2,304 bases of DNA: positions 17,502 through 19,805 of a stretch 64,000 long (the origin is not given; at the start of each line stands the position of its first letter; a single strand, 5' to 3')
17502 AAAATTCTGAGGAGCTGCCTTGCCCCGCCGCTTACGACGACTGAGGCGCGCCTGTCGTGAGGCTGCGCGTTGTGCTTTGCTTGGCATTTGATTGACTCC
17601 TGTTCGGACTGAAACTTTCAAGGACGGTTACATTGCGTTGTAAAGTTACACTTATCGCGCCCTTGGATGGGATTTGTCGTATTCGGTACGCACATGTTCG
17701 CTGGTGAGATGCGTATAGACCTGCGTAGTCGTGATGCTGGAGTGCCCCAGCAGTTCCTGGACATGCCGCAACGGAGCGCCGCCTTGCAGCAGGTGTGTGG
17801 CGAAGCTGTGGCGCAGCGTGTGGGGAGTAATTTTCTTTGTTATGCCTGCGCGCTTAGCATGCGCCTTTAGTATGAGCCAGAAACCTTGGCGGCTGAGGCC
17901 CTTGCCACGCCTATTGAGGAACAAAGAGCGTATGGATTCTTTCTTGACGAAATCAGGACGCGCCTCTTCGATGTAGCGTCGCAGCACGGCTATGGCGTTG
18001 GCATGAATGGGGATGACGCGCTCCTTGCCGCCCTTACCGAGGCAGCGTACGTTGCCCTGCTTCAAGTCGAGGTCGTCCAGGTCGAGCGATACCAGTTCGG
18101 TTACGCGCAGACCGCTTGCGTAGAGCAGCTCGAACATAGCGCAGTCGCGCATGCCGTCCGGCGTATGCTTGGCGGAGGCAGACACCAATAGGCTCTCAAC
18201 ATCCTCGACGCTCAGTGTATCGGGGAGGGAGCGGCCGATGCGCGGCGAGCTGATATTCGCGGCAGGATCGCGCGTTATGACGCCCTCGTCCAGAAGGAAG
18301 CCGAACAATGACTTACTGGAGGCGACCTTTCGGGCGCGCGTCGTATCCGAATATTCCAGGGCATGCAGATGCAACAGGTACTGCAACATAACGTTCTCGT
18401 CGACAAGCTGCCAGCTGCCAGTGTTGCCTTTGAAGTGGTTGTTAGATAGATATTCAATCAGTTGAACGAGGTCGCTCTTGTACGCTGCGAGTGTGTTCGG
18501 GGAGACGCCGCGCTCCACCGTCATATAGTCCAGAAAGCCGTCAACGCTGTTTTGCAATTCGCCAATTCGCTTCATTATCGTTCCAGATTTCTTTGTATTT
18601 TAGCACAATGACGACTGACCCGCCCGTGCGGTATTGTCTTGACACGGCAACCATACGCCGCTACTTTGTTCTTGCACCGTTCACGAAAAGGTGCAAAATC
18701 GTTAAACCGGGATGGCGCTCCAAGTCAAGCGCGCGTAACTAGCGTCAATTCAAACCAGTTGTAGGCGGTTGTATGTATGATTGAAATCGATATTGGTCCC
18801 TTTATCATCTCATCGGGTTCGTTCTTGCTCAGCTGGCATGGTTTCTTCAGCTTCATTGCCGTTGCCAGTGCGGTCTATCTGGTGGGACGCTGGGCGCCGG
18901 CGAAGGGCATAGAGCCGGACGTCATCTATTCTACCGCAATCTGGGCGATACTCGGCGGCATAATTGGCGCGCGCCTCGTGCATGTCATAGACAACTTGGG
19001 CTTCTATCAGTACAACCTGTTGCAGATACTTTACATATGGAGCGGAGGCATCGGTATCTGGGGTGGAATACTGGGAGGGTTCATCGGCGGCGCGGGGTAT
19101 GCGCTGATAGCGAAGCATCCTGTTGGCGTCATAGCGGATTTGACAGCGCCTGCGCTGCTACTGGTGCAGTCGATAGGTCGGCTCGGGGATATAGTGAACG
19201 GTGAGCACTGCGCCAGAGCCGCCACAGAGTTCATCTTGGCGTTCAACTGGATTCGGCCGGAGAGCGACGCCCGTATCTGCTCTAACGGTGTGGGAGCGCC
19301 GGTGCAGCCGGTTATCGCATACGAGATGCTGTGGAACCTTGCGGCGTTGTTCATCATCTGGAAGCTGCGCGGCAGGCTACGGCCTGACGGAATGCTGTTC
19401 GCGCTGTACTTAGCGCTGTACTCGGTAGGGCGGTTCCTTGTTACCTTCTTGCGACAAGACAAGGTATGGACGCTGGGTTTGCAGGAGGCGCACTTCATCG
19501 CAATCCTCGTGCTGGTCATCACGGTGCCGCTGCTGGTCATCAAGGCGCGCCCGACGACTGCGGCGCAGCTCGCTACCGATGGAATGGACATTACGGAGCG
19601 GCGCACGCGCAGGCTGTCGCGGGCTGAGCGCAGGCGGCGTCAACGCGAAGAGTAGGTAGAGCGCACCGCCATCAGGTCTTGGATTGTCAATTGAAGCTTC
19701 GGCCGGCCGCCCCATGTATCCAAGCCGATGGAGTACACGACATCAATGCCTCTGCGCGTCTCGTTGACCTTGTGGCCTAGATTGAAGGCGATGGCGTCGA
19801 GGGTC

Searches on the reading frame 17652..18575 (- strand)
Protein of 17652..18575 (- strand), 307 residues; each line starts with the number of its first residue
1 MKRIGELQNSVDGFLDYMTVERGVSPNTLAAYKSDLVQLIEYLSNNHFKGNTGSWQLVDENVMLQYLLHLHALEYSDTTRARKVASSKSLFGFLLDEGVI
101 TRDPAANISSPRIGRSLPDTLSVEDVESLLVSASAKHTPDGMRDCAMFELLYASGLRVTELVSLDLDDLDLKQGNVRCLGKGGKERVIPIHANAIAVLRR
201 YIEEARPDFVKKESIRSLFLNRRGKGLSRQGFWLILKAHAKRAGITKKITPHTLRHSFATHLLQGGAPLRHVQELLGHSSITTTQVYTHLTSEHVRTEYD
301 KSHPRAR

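Call 65: search_protein_families(library=pfam, proteins=[window:17652-18575:-], max_evalue=0.0001)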
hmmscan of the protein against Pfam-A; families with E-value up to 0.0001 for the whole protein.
window:17652-18575:- (307 aa): 2 families
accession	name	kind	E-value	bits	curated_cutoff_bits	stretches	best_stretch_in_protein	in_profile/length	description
PF00589.27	Phage_integrase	-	1.4e-49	168.7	27.1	1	121-293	3-171/172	Phage integrase family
PF02899.23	Phage_int_SAM_1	-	1.2e-14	54.8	22.3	1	11-98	1-83/83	Phage integrase, N-terminal SAM-like domain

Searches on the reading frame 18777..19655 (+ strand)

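Call 65: search_protein_families(library=pfam, proteins=[window:18777-19655:+], max_evalue=0.0001)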
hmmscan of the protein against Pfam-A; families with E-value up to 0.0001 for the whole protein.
window:18777-19655:+ (292 aa): 1 family
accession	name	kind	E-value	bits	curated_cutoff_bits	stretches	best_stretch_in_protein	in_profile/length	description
PF01790.23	LGT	-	3e-44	151.6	24.9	1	9-254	2-239/240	Prolipoprotein diacylglyceryl transferase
